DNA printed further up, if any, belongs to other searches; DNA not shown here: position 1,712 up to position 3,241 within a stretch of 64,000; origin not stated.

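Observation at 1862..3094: Stand-alone multi-PASTA protein lacking kinase or transpeptidase domain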

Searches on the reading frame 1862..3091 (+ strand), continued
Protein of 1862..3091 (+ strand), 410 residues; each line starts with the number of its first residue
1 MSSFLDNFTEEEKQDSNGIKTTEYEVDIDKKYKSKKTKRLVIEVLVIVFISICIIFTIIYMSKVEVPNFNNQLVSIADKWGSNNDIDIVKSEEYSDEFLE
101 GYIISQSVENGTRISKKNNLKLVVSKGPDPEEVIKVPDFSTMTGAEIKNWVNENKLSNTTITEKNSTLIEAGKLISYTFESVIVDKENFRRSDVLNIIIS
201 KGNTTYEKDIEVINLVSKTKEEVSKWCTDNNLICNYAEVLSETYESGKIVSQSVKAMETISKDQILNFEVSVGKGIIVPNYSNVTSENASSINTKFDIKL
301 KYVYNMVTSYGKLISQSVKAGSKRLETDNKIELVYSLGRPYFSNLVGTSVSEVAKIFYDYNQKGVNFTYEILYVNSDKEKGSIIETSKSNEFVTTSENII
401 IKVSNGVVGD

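Call 48: find_encoding_contigs(protein=P0134, flank=6000, max_places=1)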
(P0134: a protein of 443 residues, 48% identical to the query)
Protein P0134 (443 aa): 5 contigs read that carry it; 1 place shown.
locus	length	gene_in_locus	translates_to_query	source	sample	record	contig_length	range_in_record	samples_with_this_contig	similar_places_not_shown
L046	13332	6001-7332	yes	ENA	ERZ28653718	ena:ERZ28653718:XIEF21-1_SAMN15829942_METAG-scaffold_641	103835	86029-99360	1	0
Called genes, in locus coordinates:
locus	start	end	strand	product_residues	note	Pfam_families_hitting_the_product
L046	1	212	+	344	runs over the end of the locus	PF00534:Glycos_transf_1, PF13692:Glyco_trans_1_4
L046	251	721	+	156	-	PF00160:Pro_isomerase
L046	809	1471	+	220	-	PF00009:GTP_EFTU, PF02421:FeoB_N (weak), PF01926:MMR_HSR1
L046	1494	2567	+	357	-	PF00679:EFG_C, PF21018:BipA_C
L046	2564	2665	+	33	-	-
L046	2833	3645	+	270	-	PF02574:S-methyl_trans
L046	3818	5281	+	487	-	PF02687:FtsX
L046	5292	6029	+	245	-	PF00005:ABC_tran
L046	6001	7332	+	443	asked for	PF03793:PASTA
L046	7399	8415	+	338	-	PF01210:NAD_Gly3P_dh_N, PF07479:NAD_Gly3P_dh_C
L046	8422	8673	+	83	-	-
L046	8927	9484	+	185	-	PF04542:Sigma70_r2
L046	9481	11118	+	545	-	PF00395:SLH (weak)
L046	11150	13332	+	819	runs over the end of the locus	PF13306:LRR_5, PF00395:SLH (weak)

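Call 49: find_encoding_contigs(protein=P0188, flank=6000, max_places=1)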
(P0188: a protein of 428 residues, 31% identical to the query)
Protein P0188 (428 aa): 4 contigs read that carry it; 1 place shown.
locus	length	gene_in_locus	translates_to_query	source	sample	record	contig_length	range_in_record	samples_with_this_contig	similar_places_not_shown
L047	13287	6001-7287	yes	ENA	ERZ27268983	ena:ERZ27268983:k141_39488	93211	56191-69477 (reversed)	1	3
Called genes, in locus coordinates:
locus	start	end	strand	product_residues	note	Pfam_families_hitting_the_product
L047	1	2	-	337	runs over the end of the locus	PF00438:S-AdoMet_synt_N, PF02772:S-AdoMet_synt_M, PF02773:S-AdoMet_synt_C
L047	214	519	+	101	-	PF02784:Orn_Arg_deC_N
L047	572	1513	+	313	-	PF00278:Orn_DAP_Arg_deC, PF02784:Orn_Arg_deC_N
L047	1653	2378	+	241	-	PF00072:Response_reg, PF00486:Trans_reg_C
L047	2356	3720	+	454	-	PF00672:HAMP, PF00512:HisKA, PF02518:HATPase_c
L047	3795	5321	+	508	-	PF12704:MacB_PCD (weak), PF02687:FtsX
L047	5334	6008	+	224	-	PF02463:SMC_N (faint), PF00005:ABC_tran, PF13304:AAA_21 (faint)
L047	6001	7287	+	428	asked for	PF03793:PASTA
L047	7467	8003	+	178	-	PF23023:Anti-Pycsar_Apyc1 (weak), PF00753:Lactamase_B, PF12706:Lactamase_B_2 (weak)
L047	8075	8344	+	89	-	-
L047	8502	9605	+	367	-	PF14681:UPRTase (faint), PF13793:Pribosyltran_N, PF00156:Pribosyltran, PF14572:Pribosyl_synth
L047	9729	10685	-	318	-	PF02899:Phage_int_SAM_1, PF00589:Phage_integrase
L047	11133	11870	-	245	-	-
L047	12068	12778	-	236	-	PF00565:SNase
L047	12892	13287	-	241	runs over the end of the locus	PF20772:TACO1_YebC_N, PF01709:Transcrip_reg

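Call 51: search_protein_families(library=pfam, proteins=[L006:4278-4895:+, L004:4913-5704:+], max_evalue=1)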
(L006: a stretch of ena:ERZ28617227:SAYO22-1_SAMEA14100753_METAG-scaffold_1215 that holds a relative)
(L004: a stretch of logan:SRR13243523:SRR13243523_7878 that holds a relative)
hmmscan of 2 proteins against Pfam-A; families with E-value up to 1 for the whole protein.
L006:4278-4895:+ (206 aa): 5 families
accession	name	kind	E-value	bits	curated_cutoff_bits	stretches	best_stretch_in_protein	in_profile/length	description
PF16190.11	E1_FCCH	-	0.023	15.2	29.5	1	109-142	23-56/70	Ubiquitin-activating enzyme E1 FCCH domain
PF25597.1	SH3_retrovirus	-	0.023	15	27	1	166-200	26-60/73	Retroviral polymerase SH3-like domain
PF03754.18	At2g31720-like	-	0.28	11.8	24.4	1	91-183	14-109/113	B3 domain-containing protein At2g31720-like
PF17015.10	DUF5094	-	0.38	11.3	33.2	1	90-203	46-151/178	Domain of unknown function (DUF5094)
PF09548.15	Spore_III_AB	-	0.93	9.9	32.5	1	6-60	113-168/170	Stage III sporulation protein AB (spore_III_AB)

L004:4913-5704:+ (264 aa): 7 families
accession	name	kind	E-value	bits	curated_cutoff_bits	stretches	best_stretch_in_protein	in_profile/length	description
PF02796.21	HTH_7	-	0.00014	22.4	23.8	1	8-34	17-43/45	Helix-turn-helix domain of resolvase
PF08279.18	HTH_11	-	0.0026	18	25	1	13-34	16-37/55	HTH domain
PF01381.28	HTH_3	-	0.005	17.3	23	1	10-32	7-29/55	Helix-turn-helix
PF13309.12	HTH_22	-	0.0077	16.7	29.6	1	16-33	45-62/63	HTH domain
PF13551.12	HTH_29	-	0.012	16.1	28.1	1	8-35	7-35/64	Winged helix-turn helix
PF17762.8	HTH_ParB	-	0.014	16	22.6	1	4-39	12-47/102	ParB HTH domain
PF15943.11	YdaS_toxin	-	0.072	13.4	30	1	14-34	10-30/65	Bacterial toxin YdaS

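Call 52: list_cluster_members(proteins=[P0001, P0029, P0191, P0134, P0126, P0188, P0057, P0011])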
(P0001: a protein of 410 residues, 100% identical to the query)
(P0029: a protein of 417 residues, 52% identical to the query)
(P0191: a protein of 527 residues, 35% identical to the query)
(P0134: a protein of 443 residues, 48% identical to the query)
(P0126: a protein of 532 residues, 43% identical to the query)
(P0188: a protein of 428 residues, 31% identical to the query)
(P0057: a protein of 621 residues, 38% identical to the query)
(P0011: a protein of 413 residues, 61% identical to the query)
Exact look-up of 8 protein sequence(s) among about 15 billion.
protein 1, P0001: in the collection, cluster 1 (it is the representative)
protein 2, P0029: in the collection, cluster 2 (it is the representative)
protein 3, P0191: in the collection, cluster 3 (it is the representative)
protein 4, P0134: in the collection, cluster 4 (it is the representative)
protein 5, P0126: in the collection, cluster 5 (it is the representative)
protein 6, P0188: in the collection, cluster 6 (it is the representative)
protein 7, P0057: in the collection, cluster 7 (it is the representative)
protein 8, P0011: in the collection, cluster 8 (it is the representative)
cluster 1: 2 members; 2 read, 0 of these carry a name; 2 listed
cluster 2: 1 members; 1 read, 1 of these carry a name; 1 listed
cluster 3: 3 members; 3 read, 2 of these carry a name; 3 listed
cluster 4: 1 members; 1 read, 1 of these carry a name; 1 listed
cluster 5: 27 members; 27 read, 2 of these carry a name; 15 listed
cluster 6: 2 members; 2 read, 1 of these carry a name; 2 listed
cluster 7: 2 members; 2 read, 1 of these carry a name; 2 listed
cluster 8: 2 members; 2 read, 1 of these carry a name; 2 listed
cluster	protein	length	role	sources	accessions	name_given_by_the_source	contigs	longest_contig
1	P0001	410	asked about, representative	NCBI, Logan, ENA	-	-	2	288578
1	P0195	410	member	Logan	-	-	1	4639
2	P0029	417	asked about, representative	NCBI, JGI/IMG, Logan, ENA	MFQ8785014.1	MAG: PASTA domain-containing protein [Clostridia bacterium]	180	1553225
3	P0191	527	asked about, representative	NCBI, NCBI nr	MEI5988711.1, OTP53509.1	hypothetical protein A5881_000198 [Enterococcus termitis] | hypothetical protein A5881_000406 [Enterococcus termitis]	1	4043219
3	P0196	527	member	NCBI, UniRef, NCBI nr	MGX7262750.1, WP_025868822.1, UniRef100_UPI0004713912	PASTA domain-containing protein [Enterococcus crotali] | PASTA domain-containing protein n=1 Tax=Enterococcus crotali TaxID=1453587 ...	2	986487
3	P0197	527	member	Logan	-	-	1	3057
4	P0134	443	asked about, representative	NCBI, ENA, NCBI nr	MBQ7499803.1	MAG: PASTA domain-containing protein [Clostridia bacterium] | PASTA domain-containing protein [Clostridia bacterium]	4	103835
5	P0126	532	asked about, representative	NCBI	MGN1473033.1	MAG: PASTA domain-containing protein [Eubacteriales bacterium]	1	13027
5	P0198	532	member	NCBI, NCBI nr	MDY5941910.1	MAG: PASTA domain-containing protein [Eubacteriales bacterium] | PASTA domain-containing protein [Eubacteriales bacterium]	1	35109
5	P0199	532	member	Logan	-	-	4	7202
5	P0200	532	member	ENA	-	-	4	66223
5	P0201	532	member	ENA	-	-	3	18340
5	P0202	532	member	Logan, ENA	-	-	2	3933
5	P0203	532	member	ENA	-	-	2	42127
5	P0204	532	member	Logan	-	-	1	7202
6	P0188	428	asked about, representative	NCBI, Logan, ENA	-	-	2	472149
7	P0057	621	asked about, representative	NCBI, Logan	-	-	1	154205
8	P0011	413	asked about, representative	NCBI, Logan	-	-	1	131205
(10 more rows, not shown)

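Call 64: search_protein_representatives(alignment_id=A4)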
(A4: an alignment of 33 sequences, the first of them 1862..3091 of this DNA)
Query: 33 sequences, 428 profile positions. Proteins with E-value up to 0.001 (for the whole library): 16622; up to 1e-10: 6432; up to 1e-30: 1025. The best 150 are listed.
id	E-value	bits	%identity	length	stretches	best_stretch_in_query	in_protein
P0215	4.8e-230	780.1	-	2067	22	214-354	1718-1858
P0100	4.0e-218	740.8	-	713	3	1-426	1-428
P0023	1.7e-200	682.7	-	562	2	1-426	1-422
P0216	4.0e-196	668.3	-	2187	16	227-365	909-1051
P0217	5.7e-186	634.9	-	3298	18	250-371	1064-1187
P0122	4.2e-184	628.8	-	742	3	1-424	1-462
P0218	5.9e-184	628.3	-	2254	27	246-353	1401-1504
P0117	2.6e-183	626.2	-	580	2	1-425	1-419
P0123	1.2e-182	624.0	-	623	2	26-426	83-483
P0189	8.2e-179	611.3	-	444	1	1-426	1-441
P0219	1.5e-175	600.6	-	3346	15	215-354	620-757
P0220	1.6e-175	600.5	-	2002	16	227-384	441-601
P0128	4.8e-170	582.4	-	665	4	1-222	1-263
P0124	2.2e-169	580.3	-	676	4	28-220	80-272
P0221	1.7e-161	554.2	-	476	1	1-427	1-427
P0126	1.4e-147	508.4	-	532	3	1-221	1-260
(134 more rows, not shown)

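Call 66: find_encoding_contigs(protein=P0153, flank=5000, max_places=1)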
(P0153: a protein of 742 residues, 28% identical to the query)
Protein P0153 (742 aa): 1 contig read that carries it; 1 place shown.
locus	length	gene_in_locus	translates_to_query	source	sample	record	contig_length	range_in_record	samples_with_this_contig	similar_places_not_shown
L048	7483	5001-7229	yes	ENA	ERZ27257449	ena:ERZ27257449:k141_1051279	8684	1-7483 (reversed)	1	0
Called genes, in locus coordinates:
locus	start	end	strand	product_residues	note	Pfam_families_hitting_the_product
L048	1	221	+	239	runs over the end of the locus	PF01493:GXGXG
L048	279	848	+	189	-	PF00072:Response_reg, PF03861:ANTAR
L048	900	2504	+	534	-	PF06418:CTP_synth_N, PF00117:GATase, PF07722:Peptidase_C26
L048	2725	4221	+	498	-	PF12704:MacB_PCD, PF02687:FtsX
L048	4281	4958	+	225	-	PF00005:ABC_tran, PF02463:SMC_N (faint), PF13304:AAA_21 (faint)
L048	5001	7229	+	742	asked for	PF03793:PASTA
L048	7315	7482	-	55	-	?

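Call 67: find_encoding_contigs(protein=P0175, flank=5000, max_places=1)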
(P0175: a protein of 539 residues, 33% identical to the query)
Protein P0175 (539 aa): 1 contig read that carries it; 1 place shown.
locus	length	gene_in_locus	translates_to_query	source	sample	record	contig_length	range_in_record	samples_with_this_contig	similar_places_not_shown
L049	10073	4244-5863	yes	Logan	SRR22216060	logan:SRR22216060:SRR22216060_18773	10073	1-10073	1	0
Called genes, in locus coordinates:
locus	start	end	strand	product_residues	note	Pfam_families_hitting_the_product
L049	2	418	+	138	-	?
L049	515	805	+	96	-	PF02410:RsfS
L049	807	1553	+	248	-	PF01209:Ubie_methyltran, PF05401:NodS (weak), PF13489:Methyltransf_23, PF05175:MTS (weak), PF13847:Methyltransf_31, PF08241:Methyltransf_11, PF08242:Methyltransf_12, PF13649:Methyltransf_25, +1 more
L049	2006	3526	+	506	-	PF12704:MacB_PCD, PF02687:FtsX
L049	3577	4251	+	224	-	PF00005:ABC_tran, PF13175:AAA_15 (faint), PF13304:AAA_21 (faint), PF02463:SMC_N (weak)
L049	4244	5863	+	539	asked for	PF03793:PASTA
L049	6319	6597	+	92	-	PF06961:DUF1294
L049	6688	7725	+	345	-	PF03706:LPG_synthase_TM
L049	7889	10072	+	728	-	?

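Call 68: find_encoding_contigs(protein=P0152, flank=5000, max_places=1)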
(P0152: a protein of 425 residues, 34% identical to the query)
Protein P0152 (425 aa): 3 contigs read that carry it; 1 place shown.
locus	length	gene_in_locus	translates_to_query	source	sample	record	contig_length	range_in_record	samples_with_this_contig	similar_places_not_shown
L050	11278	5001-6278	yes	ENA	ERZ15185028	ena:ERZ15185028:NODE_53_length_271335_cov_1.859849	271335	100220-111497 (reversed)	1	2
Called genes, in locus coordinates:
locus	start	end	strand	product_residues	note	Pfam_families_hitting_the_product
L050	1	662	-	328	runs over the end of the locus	PF03601:Cons_hypoth698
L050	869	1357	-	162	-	-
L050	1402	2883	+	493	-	PF12704:MacB_PCD, PF02687:FtsX (weak)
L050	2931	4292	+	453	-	PF12704:MacB_PCD (weak), PF02687:FtsX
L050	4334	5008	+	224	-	PF00005:ABC_tran, PF13175:AAA_15 (faint), PF13304:AAA_21 (weak)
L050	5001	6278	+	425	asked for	PF03793:PASTA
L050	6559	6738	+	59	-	PF28215:Symport_access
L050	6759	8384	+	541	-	PF00474:SSF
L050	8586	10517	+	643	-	PF07695:7TMR-DISM_7TM, PF06580:His_kinase, PF02518:HATPase_c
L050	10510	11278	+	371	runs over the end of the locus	PF00072:Response_reg, PF00486:Trans_reg_C (weak), PF03704:BTAD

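Call 70: search_protein_families(library=ncbifam, proteins=[L004:5877-7316:+, L045:3861-5318:+, L045:5334-6005:+, P0191, P0100], max_evalue=0.001)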
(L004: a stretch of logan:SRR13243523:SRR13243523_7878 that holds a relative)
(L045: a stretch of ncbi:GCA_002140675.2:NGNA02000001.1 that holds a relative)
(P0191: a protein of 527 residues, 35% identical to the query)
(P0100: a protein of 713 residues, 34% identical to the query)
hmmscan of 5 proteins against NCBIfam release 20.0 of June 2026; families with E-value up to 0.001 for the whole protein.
L004:5877-7316:+ (480 aa): 3 families
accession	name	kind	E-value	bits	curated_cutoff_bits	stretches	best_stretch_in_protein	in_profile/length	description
TIGR03434.1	ADOP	subfamily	1.5e-05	23.3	622.3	1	328-404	682-757/803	ADOP family duplicated permease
TIGR02212.1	lolCE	equivalog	2.4e-05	23.4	362.45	1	127-227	101-194/411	lipoprotein-releasing ABC transporter permease subunit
NF011141.0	PRK14555.1-1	equivalog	0.00092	19.2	140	0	166-207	88-129/142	RNA-binding protein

L045:3861-5318:+ (486 aa): 1 family
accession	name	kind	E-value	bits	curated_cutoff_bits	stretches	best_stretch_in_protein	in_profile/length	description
TIGR03434.1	ADOP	subfamily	4.6e-07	28.3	622.3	1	144-410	541-759/803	ADOP family duplicated permease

L045:5334-6005:+ (224 aa): 192 families (the best 25 are shown)
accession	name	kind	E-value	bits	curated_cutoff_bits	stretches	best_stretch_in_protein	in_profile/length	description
TIGR03608.1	L_ocin_972_ABC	subfamily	1.4e-54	184.7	254.85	1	19-212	10-203/206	putative bacteriocin export ABC transporter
TIGR02982.1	heterocyst_DevA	subfamily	8.2e-54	182.5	295.8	1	4-220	2-219/220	ABC exporter ATP-binding subunit, DevA family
TIGR02211.1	LolD_lipo_ex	equivalog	4.7e-52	176.7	307.75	1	3-221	1-220/221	lipoprotein-releasing ABC transporter ATP-binding protein LolD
TIGR02673.1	FtsE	equivalog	7.4e-51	172.8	264.85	1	5-211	3-205/214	cell division ATP-binding protein FtsE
TIGR02315.1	ABC_phnC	equivalog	2.8e-49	167.7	266.1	1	3-208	1-211/243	phosphonate ABC transporter ATP-binding protein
NF008639.0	PRK11629.1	equivalog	4.4e-44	150.7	360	1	3-221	6-225/234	lipoprotein-releasing ABC transporter ATP-binding protein LolD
NF007879.0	PRK10584.1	equivalog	1.4e-43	149.3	336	1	3-221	6-225/228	putative ABC transporter ATP-binding protein YbbA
NF038007.1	ABC_ATP_DarD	equivalog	3.4e-43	147.6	375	1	6-219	4-217/218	darobactin export ABC transporter ATP-binding protein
NF007826.0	PRK10535.1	equivalog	4.4e-43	147.5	966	1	2-218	3-219/648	macrolide ABC transporter ATP-binding protein/permease MacB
TIGR04521.1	ECF_ATPase_2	equivalog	3.5e-40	137.9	330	1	5-220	2-223/279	energy-coupling factor transporter ATPase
TIGR01186.1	proV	subfamily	1.2e-38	133.2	326.6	1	23-206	9-193/363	betaine/proline/choline family ABC transporter ATP-binding protein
TIGR03265.1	PhnT2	equivalog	4.2e-38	131.5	457.7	1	21-206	18-198/353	putative 2-aminoethylphosphonate ABC transporter ATP-binding protein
NF007027.0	PRK09493.1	equivalog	5.1e-38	130.8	379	1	21-209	15-202/240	glutamine ABC transporter ATP-binding protein GlnQ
TIGR04520.1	ECF_ATPase_1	equivalog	1.9e-37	129.1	315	1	5-220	2-214/269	energy-coupling factor transporter ATPase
NF040840.2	tungstate_WtpC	equivalog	3.4e-37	128.5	440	1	17-206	10-194/347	tungstate ABC transporter ATP-binding protein WtpC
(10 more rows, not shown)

P0191 (527 aa): 1 family
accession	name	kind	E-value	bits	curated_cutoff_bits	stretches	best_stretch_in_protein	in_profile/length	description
NF033483.0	PknB_PASTA_kin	equivalog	2.2e-31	109.5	450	2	310-510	362-562/563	Stk1 family PASTA domain-containing Ser/Thr kinase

P0100 (713 aa): 1 family
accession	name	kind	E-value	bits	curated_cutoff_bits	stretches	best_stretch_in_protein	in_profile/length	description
NF033483.0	PknB_PASTA_kin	equivalog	1.2e-54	186.4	450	4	9-288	295-563/563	Stk1 family PASTA domain-containing Ser/Thr kinase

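Call 71: search_solved_structures(query=L004:5877-7316:+, max_evalue=0.01)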
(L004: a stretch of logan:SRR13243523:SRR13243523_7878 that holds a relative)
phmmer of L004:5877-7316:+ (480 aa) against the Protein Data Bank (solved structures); distinct sequences matched with E-value up to 0.01: 1.
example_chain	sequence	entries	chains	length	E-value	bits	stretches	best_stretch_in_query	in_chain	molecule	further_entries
5xu1_M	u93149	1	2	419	0.00067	22.1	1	308-393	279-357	ABC transporter permeae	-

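Call 73: find_homologous_proteins(query=L004:5877-7316:+, max_evalue=1e-10)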
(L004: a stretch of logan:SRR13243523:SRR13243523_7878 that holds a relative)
Query L004:5877-7316:+ (480 aa): 123 proteins with E <= 1e-10 among 8000 candidates; the best 120 are listed.
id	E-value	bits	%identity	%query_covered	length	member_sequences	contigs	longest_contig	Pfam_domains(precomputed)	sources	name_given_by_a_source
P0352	0.0e+0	1009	100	100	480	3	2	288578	PF02687.28,PF12704.15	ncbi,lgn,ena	-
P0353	7.7e-272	920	90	100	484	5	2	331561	PF02687.28,PF12704.15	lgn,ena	-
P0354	2.0e-257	872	86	100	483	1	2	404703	PF02687.28,PF12704.15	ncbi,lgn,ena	-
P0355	4.8e-186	637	63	100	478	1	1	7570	PF02687.28,PF12704.15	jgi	-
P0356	3.1e-175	602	61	100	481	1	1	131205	PF02687.28,PF12704.15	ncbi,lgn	-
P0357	1.5e-170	586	59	100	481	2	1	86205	PF02687.28,PF12704.15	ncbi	-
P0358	1.6e-170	586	59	100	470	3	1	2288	PF02687.28,PF12704.15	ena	-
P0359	1.8e-158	546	54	100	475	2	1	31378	PF02687.28,PF12704.15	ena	-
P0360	1.8e-157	543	54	100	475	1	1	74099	PF02687.28,PF12704.15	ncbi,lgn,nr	ncbi:MAG: ABC transporter permease [Bacilli bacterium]|nr:ABC transporter permease [Bacilli bacteriu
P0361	1.1e-118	415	47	100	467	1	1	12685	PF02687.28,PF12704.15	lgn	-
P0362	8.7e-118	412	45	100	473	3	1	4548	PF02687.28,PF12704.15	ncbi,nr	ncbi:MAG: ABC transporter permease [bacterium]|nr:ABC transporter permease [bacterium]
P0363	3.1e-117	410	46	100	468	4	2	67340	PF02687.28,PF12704.15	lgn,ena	-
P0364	9.9e-117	409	46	100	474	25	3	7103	PF02687.28,PF12704.15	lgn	-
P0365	1.1e-116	409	45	100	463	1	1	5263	PF02687.28,PF12704.15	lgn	-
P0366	1.4e-116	408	46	100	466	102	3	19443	PF02687.28,PF12704.15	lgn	-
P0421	1.2e-69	254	33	100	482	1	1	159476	PF02687.28,PF12704.15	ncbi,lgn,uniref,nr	ncbi:ABC transporter permease [Alkalihalobacillus hemicellulosilyticus]|uniref:ABC transporter n=1 T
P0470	1.6e-15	75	24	84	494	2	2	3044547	PF02687.28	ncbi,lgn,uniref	ncbi:ABC transporter permease [Lactiplantibacillus brownii]|uniref:ABC transporter permease n=1 Tax=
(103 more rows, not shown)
